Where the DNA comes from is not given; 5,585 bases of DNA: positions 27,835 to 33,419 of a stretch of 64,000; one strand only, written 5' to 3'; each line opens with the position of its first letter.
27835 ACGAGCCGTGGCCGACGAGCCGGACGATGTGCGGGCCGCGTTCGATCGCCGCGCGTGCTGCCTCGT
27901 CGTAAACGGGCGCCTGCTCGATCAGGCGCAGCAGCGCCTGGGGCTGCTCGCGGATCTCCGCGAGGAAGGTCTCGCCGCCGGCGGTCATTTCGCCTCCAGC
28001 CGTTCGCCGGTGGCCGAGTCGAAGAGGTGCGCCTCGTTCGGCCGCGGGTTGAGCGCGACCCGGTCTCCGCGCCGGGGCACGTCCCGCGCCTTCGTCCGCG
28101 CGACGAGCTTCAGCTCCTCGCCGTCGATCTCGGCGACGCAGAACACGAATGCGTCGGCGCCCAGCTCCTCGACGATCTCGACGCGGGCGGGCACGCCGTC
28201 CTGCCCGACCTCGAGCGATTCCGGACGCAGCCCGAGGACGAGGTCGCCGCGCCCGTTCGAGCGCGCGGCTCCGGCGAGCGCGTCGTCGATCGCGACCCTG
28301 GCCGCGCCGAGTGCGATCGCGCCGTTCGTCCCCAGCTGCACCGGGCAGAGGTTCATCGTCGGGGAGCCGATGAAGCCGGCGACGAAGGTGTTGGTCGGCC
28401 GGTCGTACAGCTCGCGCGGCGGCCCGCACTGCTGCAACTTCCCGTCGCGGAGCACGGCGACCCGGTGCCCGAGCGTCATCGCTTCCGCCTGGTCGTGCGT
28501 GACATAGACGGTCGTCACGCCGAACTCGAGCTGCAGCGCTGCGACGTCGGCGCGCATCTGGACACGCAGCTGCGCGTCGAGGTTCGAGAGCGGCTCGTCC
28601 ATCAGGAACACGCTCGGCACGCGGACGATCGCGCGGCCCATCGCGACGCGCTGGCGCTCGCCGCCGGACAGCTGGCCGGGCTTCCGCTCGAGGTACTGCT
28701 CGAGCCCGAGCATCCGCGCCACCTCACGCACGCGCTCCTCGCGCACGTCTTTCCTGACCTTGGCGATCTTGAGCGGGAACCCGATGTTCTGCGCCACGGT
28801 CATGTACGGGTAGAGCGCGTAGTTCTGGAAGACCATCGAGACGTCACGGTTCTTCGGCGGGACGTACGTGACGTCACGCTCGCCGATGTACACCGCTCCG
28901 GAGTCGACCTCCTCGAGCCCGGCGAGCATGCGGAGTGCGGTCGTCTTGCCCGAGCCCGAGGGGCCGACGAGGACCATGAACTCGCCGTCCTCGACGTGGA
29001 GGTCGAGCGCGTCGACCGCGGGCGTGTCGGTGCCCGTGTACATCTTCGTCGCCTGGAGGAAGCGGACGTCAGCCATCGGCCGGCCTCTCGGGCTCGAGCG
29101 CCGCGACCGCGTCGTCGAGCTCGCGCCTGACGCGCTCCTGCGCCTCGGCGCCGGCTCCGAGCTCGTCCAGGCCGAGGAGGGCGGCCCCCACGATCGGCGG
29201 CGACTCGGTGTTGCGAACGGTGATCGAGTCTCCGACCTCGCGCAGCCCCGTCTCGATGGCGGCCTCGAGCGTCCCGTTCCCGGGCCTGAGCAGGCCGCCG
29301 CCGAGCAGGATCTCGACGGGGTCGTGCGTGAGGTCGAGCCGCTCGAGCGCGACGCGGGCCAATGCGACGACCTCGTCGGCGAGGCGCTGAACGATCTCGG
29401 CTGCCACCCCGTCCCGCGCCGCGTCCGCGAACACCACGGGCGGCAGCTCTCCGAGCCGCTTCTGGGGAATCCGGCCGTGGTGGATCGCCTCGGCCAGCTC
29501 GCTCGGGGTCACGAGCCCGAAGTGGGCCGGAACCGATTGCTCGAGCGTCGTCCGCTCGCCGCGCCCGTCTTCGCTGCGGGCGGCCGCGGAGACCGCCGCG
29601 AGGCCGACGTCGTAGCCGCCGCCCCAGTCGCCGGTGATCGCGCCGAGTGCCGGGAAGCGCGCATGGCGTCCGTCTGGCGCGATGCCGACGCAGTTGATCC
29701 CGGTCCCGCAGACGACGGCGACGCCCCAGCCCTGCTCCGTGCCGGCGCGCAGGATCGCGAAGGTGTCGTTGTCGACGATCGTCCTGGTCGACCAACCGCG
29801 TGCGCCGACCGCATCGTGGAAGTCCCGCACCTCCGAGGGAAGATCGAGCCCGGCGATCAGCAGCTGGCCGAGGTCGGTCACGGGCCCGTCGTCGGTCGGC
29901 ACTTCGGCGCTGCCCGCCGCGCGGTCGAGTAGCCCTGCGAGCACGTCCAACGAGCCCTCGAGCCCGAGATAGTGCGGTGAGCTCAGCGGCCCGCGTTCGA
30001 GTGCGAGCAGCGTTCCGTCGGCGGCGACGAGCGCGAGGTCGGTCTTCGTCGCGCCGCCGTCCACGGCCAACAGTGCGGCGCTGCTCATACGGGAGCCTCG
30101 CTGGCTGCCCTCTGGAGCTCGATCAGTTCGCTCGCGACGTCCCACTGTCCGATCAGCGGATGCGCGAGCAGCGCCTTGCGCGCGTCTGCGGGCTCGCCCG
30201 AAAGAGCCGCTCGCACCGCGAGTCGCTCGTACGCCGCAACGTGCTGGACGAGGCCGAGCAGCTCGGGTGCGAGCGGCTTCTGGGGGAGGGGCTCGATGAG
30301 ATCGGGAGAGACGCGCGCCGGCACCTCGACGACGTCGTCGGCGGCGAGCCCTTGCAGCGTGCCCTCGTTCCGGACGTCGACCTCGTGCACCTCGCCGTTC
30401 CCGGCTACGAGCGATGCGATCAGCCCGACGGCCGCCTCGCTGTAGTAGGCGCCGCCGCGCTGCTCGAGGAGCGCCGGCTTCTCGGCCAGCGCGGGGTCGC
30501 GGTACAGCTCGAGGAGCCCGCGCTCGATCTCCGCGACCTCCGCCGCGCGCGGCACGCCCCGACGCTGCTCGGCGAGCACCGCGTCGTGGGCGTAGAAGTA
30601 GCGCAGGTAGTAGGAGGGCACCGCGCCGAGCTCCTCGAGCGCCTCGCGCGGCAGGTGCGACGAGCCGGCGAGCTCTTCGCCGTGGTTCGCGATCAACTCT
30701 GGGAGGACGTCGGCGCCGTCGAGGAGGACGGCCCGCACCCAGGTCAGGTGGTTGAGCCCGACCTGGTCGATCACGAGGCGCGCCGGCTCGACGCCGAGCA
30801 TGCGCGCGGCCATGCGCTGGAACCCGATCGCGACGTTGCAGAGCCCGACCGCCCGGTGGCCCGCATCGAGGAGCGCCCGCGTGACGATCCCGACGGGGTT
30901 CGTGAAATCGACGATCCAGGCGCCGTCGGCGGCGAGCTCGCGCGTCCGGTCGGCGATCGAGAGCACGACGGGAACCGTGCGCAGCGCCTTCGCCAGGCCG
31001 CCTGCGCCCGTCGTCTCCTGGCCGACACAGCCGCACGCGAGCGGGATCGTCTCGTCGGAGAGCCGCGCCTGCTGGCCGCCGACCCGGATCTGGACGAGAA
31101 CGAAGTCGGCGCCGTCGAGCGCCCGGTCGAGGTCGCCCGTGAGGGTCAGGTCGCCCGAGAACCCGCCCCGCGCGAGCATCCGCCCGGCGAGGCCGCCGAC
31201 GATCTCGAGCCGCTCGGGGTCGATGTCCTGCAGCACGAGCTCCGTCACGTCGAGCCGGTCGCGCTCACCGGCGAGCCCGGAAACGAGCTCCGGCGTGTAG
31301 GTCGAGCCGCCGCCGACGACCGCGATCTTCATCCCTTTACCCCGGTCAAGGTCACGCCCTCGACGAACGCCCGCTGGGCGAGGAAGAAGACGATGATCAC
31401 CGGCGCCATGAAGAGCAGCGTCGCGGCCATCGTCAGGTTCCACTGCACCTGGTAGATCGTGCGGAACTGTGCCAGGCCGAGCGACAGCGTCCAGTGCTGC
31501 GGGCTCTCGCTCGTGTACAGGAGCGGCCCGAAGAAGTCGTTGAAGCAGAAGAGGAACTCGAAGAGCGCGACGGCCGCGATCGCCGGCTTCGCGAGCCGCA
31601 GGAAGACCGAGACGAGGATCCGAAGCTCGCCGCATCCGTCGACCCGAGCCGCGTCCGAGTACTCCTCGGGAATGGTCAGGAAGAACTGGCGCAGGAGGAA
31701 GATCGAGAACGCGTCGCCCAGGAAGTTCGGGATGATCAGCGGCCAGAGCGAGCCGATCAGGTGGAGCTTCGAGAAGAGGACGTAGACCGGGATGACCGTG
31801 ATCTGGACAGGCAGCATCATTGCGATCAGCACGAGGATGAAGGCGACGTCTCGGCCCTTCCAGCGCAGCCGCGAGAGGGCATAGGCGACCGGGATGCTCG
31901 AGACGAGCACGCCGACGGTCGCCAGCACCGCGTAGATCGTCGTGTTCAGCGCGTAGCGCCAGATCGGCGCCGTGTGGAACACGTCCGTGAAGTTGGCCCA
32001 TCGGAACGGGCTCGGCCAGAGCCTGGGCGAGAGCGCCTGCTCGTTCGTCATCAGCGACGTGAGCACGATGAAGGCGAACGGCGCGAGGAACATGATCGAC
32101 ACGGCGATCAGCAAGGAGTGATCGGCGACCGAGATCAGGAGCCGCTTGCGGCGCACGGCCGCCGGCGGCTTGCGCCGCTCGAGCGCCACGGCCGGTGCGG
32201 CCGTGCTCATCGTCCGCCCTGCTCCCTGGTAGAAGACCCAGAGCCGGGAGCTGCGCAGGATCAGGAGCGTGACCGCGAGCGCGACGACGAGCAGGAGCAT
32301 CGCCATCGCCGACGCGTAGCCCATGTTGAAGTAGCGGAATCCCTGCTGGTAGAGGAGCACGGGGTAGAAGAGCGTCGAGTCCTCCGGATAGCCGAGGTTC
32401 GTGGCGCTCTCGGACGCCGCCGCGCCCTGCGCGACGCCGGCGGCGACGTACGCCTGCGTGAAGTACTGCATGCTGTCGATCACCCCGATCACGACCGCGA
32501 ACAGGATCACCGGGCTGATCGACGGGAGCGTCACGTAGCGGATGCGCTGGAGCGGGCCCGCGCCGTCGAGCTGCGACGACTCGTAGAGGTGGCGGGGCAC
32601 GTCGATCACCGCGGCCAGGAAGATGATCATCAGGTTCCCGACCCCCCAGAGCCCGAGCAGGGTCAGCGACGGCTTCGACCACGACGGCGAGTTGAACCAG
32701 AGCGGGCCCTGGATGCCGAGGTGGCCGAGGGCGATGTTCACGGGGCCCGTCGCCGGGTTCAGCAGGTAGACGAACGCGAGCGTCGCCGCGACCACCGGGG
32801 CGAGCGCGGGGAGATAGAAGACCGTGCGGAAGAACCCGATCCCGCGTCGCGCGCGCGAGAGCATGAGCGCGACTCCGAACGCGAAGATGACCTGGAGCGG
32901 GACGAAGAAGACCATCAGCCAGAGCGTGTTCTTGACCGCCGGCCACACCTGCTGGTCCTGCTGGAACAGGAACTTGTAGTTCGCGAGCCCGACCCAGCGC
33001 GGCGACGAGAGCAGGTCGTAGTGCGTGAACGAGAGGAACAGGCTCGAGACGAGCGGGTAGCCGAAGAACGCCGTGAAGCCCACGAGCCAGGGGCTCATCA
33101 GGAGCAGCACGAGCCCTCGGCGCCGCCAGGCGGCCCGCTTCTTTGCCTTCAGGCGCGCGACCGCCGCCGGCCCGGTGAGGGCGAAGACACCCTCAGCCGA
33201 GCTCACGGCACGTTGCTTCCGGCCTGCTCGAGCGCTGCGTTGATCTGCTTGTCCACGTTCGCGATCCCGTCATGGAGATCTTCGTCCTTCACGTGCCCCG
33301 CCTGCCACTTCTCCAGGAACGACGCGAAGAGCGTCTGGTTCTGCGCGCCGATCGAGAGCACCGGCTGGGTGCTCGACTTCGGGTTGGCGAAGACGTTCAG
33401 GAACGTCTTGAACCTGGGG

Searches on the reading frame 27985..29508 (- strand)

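Call 55: search_protein_families(library=pfam, proteins=[window:27985-29508:-], max_evalue=0.000001)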
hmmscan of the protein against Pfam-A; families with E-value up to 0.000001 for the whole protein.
window:27985-29508:- (507 aa): 3 families
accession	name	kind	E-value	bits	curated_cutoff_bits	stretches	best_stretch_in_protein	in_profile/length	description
PF00005.33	ABC_tran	-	8.7e-30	104.5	25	1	166-307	2-136/137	ABC transporter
PF08402.16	TOBE_2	-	1.2e-08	35.3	21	1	425-496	1-76/76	TOBE domain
PF17912.7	OB_MalK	-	8.8e-08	33.4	27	1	381-431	1-52/53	MalK OB fold domain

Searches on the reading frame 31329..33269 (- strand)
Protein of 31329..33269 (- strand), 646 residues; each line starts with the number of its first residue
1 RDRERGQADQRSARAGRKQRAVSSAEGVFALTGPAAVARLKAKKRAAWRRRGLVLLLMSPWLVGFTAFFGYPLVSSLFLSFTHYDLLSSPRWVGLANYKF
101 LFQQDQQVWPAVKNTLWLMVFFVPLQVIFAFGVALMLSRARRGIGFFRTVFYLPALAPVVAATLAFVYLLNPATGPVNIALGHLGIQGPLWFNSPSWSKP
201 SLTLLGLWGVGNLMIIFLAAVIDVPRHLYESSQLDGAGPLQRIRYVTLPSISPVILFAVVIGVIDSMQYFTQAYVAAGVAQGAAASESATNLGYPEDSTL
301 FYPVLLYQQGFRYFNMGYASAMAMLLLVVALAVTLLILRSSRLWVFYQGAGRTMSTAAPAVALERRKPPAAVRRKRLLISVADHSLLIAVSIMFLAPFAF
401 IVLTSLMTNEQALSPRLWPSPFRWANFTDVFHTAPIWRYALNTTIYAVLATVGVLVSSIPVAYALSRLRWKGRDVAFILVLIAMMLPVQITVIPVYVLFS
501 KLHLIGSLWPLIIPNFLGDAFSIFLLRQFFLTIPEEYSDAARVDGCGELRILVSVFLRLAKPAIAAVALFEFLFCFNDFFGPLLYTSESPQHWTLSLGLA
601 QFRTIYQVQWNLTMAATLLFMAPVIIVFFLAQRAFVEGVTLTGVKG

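Call 55: search_protein_families(library=pfam, proteins=[window:31329-33269:-], max_evalue=0.000001)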
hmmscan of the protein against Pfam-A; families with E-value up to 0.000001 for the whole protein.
window:31329-33269:- (646 aa): 1 family
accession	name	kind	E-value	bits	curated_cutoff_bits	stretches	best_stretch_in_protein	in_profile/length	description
PF00528.27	BPD_transp_1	-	3.5e-24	86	26.4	2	460-638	3-181/184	Binding-protein-dependent transport system inner membrane component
